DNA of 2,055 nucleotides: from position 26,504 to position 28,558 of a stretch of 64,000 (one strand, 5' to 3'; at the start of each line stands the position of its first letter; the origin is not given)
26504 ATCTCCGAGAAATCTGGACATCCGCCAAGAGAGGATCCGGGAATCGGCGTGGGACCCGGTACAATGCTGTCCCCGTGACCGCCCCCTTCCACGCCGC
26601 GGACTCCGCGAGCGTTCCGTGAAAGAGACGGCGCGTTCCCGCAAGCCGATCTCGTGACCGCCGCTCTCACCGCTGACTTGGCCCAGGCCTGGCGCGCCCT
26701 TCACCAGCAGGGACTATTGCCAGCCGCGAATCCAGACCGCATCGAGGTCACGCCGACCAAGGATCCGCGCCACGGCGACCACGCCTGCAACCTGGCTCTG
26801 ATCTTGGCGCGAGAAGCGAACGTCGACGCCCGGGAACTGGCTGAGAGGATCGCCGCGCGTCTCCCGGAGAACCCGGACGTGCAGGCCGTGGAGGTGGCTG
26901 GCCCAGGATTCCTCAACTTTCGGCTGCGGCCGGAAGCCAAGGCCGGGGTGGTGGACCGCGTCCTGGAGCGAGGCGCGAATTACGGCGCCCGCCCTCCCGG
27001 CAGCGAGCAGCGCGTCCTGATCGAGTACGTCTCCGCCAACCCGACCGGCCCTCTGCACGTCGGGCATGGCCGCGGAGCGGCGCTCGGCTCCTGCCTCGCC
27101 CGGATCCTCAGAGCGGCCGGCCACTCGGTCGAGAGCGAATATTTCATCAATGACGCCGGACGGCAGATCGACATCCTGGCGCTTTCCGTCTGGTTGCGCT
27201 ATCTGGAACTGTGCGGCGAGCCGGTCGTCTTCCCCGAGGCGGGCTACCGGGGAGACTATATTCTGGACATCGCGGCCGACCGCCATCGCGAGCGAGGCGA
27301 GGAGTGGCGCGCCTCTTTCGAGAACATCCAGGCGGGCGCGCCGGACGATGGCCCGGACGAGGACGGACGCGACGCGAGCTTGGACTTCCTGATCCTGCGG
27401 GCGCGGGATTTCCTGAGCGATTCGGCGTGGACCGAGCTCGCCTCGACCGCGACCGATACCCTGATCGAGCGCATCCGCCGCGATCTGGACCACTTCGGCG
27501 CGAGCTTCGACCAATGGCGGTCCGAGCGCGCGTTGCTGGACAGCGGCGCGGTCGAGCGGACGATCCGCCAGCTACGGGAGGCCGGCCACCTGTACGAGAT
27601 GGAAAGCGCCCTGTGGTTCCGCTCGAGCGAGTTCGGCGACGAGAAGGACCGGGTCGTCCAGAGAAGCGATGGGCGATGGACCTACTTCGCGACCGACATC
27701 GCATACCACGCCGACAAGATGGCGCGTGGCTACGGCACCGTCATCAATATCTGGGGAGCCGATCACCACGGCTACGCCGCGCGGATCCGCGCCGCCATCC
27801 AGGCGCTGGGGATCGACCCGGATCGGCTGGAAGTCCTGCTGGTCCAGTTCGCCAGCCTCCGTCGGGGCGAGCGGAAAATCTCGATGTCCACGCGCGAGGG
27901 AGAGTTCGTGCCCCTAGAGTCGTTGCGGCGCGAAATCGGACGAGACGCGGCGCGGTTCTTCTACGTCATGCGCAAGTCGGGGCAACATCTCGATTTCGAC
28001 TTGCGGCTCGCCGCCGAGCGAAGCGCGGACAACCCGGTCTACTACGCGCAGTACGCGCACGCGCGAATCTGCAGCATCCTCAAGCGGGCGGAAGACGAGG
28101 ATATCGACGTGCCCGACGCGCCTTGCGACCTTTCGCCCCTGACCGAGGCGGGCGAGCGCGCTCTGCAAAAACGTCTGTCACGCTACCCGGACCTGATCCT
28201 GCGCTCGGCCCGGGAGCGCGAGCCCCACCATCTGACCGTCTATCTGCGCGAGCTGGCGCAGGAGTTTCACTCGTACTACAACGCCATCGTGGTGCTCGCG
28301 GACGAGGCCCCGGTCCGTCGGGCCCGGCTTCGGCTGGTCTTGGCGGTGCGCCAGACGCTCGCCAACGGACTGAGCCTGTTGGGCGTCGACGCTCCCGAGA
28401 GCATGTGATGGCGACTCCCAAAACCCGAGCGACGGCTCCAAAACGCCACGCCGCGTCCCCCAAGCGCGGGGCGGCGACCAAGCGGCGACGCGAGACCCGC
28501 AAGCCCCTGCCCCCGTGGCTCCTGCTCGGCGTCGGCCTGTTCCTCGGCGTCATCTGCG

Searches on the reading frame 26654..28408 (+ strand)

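Call 30: search_protein_families(library=ncbifam, proteins=[window:26654-28408:+], max_evalue=0.00001)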
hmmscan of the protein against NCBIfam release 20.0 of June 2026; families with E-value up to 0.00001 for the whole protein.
window:26654-28408:+ (584 aa): 5 families
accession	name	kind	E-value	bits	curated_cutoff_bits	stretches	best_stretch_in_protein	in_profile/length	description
TIGR00456.1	argS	equivalog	6e-129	431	261.65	2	26-426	20-388/569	arginine--tRNA ligase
NF002446.0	PRK01611.3-3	equivalog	8.3e-65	219.3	399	3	32-179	32-175/636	arginine--tRNA ligase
NF002447.0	PRK01611.3-4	equivalog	2.9e-64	217.6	460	2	425-584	449-613/613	arginine--tRNA ligase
NF045898.1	ArgS_rel_codon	equivalog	3.4e-50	171.4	340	2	9-161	10-152/327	ArgS-related anticodon-binding protein NrtL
TIGR00211.2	glyS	equivalog_domain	3.4e-06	25.9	300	1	465-569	575-675/684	glycine--tRNA ligase subunit beta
